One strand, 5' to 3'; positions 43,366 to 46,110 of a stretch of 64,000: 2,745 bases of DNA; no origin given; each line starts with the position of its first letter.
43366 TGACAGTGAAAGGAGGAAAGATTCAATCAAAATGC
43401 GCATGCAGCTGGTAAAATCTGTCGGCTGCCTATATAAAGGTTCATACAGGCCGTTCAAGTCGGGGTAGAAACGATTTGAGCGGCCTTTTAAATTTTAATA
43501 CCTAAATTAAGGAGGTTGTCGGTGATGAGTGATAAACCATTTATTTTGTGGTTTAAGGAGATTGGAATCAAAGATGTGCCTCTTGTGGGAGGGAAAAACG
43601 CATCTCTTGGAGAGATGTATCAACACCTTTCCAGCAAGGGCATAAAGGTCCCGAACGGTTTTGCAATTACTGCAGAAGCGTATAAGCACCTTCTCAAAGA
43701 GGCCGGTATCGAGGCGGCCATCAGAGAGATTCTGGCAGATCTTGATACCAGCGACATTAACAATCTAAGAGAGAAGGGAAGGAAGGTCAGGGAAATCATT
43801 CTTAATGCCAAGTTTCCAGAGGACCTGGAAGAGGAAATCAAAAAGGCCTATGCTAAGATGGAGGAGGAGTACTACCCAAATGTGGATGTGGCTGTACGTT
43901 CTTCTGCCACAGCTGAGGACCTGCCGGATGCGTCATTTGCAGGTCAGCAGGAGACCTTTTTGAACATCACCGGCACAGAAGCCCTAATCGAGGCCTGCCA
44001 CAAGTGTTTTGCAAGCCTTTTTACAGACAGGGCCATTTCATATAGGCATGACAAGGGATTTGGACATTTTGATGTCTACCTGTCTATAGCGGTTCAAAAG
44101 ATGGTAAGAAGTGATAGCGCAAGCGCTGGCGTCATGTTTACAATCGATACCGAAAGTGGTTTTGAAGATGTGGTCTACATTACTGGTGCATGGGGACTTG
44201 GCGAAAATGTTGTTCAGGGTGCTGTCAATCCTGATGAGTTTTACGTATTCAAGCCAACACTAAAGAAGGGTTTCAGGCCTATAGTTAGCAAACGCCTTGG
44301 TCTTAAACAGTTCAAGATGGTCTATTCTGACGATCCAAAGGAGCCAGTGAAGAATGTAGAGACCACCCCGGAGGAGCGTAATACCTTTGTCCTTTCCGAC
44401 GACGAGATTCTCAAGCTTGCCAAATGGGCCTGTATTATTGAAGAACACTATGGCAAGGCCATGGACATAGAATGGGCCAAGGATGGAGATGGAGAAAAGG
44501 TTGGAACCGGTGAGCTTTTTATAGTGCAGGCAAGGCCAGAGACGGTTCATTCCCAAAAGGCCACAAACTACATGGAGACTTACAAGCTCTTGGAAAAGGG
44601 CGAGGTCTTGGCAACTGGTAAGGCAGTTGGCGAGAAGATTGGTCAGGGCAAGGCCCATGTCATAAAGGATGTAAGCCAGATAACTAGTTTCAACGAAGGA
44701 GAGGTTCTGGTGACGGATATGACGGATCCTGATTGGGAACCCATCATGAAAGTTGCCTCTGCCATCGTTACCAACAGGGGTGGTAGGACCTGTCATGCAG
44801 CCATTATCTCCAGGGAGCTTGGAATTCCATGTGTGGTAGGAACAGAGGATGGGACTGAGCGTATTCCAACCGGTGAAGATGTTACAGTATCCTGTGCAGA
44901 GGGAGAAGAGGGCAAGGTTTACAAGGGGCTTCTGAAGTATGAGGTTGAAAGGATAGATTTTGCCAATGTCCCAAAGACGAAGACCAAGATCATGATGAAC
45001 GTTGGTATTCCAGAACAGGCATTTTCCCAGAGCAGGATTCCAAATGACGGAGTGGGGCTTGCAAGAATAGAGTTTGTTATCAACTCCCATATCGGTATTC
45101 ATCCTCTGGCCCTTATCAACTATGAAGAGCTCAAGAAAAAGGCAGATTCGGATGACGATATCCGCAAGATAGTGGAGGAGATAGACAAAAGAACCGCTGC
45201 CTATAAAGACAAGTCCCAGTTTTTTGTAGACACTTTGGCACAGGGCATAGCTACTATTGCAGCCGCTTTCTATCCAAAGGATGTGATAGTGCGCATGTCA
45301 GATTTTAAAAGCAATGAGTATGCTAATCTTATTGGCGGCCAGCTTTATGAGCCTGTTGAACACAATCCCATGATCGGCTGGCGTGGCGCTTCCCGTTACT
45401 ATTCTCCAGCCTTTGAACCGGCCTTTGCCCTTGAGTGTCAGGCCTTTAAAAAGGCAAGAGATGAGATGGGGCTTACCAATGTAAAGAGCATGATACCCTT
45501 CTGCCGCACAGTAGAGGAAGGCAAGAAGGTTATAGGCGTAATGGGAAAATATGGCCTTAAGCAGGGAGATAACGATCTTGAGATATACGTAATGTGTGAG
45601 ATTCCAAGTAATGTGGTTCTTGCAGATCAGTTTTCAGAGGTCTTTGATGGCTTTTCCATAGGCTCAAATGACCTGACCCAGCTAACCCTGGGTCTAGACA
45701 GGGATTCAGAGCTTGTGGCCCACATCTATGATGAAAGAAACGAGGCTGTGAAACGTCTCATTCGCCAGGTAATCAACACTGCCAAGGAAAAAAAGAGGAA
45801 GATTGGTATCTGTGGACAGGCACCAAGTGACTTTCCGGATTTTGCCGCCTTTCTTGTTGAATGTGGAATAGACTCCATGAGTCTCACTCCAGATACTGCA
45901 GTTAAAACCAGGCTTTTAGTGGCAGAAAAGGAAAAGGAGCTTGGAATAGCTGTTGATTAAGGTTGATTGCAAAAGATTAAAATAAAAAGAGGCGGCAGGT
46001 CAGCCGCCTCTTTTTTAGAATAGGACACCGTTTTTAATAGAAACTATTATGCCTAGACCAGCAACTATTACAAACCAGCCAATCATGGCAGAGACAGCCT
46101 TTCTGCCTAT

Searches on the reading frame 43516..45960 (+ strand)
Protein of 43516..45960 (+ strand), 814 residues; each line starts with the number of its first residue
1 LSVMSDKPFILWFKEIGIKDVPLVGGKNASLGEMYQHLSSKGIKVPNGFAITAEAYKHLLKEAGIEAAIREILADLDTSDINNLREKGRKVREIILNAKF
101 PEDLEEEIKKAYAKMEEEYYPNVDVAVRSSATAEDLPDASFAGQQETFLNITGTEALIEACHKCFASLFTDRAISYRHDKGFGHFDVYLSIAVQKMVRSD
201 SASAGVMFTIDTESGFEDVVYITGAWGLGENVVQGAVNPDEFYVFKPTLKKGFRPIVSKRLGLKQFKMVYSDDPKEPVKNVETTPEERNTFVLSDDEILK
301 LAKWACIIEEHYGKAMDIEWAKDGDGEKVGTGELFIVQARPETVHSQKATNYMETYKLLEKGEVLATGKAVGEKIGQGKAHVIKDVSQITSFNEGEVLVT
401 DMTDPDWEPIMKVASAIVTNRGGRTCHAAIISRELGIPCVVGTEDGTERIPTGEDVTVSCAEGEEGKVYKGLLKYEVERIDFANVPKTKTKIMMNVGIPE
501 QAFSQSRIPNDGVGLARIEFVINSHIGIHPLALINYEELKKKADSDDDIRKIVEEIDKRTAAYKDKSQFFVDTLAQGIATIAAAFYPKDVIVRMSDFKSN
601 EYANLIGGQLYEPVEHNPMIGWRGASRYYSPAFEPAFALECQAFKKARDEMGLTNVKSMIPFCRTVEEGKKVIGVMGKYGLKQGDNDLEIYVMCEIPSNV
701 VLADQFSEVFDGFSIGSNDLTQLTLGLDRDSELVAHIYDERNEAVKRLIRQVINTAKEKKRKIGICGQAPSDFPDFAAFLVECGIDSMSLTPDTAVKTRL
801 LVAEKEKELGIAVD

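Call 78: search_protein_families(library=pfam, proteins=[window:43516-45960:+], max_evalue=0.0001)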
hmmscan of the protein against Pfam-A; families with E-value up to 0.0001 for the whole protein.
window:43516-45960:+ (814 aa): 3 families
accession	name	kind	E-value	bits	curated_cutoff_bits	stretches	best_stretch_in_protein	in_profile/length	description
PF01326.24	PPDK_N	-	1.1e-126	423.1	27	1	22-356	2-324/328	Pyruvate phosphate dikinase, AMP/ATP-binding domain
PF02896.24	PEP-utilizers_C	-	5.8e-63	213.2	22.8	1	485-805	15-291/293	PEP-utilising enzyme, PEP-binding domain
PF00391.29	PEP-utilizers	-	3.9e-26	90.9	23.1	1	392-463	1-72/72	PEP-utilising enzyme, mobile domain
